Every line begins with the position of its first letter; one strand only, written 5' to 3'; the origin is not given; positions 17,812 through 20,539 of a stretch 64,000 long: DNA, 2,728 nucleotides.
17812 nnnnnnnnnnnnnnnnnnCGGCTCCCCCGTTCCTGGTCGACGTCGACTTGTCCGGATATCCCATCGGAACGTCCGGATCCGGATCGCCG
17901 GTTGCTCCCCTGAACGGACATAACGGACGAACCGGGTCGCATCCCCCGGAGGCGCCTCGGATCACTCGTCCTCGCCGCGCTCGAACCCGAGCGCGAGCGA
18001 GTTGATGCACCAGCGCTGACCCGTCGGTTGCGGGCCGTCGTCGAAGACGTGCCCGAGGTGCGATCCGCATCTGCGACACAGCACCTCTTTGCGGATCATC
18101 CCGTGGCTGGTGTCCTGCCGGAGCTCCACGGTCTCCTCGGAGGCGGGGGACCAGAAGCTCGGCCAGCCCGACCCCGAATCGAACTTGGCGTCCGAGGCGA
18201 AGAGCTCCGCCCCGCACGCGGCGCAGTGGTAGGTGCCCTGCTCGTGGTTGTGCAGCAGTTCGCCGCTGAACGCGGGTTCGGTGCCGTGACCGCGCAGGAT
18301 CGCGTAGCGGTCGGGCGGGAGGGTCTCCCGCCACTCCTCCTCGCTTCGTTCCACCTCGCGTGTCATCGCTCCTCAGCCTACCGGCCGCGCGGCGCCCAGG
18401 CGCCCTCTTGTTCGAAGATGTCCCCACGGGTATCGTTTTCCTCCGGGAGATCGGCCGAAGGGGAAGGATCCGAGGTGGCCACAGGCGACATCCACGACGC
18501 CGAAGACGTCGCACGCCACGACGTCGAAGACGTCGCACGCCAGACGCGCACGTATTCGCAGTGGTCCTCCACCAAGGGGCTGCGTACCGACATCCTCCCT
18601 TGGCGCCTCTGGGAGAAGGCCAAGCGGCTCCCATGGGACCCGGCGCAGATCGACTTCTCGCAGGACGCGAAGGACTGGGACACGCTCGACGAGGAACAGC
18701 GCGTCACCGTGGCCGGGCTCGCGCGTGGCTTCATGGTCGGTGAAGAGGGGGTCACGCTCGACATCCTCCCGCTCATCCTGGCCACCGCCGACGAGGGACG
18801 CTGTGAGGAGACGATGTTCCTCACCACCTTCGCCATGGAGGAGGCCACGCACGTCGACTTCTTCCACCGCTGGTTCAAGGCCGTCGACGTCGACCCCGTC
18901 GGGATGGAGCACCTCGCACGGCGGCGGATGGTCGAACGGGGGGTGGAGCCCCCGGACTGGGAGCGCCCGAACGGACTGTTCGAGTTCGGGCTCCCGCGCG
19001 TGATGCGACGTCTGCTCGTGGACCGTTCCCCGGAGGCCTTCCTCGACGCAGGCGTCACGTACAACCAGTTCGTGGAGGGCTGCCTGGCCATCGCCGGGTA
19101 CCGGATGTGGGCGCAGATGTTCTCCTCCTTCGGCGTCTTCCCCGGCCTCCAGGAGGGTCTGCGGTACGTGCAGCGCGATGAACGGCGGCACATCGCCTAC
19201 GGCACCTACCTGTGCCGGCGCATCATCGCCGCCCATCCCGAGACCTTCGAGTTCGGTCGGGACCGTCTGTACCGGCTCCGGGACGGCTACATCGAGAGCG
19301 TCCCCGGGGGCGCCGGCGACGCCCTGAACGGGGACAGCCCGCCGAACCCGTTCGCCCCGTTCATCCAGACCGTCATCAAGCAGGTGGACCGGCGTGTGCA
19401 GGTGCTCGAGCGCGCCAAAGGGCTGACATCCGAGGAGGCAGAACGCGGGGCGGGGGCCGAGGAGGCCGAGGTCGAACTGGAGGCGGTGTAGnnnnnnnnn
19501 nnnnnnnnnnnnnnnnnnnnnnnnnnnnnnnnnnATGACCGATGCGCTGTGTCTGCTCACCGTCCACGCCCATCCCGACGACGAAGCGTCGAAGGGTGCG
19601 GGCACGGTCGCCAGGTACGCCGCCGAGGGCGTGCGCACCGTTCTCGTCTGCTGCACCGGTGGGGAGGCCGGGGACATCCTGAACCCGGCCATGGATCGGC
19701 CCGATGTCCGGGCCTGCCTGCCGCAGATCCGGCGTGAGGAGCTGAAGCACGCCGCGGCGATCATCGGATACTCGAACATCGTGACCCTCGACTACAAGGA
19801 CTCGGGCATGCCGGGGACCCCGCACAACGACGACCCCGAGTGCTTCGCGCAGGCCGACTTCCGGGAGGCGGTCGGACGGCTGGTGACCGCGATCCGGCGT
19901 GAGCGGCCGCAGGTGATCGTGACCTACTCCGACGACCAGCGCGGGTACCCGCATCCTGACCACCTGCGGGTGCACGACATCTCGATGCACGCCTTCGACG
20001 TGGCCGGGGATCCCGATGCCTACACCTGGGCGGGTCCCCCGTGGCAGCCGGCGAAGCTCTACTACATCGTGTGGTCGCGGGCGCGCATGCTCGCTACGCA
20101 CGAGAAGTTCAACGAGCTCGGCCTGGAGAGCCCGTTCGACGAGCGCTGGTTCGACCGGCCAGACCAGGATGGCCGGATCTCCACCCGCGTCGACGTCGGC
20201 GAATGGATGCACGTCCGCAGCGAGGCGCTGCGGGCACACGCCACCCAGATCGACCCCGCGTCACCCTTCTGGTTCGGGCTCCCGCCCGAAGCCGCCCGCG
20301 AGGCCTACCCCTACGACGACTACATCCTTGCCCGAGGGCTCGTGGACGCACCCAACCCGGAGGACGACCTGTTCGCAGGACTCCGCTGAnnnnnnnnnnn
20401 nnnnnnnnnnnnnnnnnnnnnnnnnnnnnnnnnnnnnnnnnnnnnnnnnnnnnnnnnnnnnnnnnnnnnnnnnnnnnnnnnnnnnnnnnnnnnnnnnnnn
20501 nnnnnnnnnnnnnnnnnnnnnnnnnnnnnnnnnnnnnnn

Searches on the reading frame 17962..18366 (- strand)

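Call 9: search_protein_families(library=ncbifam, proteins=[window:17962-18366:-], max_evalue=0.00001)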
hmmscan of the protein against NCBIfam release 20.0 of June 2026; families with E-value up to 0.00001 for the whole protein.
window:17962-18366:- (134 aa): 4 families
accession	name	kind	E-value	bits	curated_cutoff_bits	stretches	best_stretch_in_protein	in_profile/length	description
TIGR00357.1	TIGR00357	equivalog_domain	3.7e-52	175.9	113.05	1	7-129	2-124/134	peptide-methionine (R)-S-oxide reductase MsrB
NF004042.0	PRK05550.1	equivalog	1.2e-37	129.7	330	1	9-131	4-124/293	bifunctional methionine sulfoxide reductase B/A protein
NF010625.0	PRK14018.1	equivalog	1.6e-32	112.7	522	1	7-128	380-502/521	bifunctional peptide-methionine (S)-S-oxide reductase MsrA/peptide-methionine (R)-S-oxide reductase MsrB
NF004036.0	PRK05508.1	equivalog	6.1e-28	97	179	1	16-130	6-118/121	methionine-R-sulfoxide reductase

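Call 10: search_protein_families(library=pfam, proteins=[window:17962-18366:-], max_evalue=0.00001)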
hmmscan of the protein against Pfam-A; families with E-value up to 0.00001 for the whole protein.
window:17962-18366:- (134 aa): 1 family
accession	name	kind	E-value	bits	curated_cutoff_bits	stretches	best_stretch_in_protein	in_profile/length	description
PF01641.26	SelR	-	3.8e-49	165.9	24.9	1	16-129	1-115/116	SelR domain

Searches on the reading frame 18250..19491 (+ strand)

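Call 25: search_protein_families(library=pfam, proteins=[window:18250-19491:+], max_evalue=0.0001)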
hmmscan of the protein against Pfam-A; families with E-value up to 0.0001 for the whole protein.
window:18250-19491:+ (413 aa): 1 family
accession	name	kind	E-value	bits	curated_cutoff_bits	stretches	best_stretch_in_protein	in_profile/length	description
PF00268.27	Ribonuc_red_sm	-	6.3e-17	62.3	33.6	1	118-333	13-214/281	Ribonucleotide reductase, small chain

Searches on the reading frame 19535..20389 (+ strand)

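Call 9: search_protein_families(library=ncbifam, proteins=[window:19535-20389:+], max_evalue=0.00001)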
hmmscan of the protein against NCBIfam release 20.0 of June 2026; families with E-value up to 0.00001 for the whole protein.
window:19535-20389:+ (284 aa): 4 families
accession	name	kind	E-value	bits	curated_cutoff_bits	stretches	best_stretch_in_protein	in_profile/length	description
TIGR03446.1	mycothiol_Mca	equivalog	4.2e-91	305.5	277.15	1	6-283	2-283/283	mycothiol conjugate amidase Mca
TIGR03445.1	mycothiol_MshB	equivalog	5.5e-58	197.1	224.35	1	8-283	1-284/284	N-acetyl-1-D-myo-inositol-2-amino-2-deoxy-alpha-D-glucopyranoside deacetylase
TIGR04001.1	thiol_BshB1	equivalog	3.2e-17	63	182.5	1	7-180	4-149/226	bacillithiol biosynthesis deacetylase BshB1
TIGR04000.1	thiol_BshB2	equivalog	1.7e-16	60.5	195.25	1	8-150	4-130/217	bacillithiol biosynthesis deacetylase BshB2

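Call 10: search_protein_families(library=pfam, proteins=[window:19535-20389:+], max_evalue=0.00001)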
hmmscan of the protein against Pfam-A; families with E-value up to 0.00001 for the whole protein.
window:19535-20389:+ (284 aa): 1 family
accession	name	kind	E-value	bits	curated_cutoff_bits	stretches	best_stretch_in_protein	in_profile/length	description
PF02585.22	PIG-L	-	1.3e-28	100.5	28.2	1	8-153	1-128/129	GlcNAc-PI de-N-acetylase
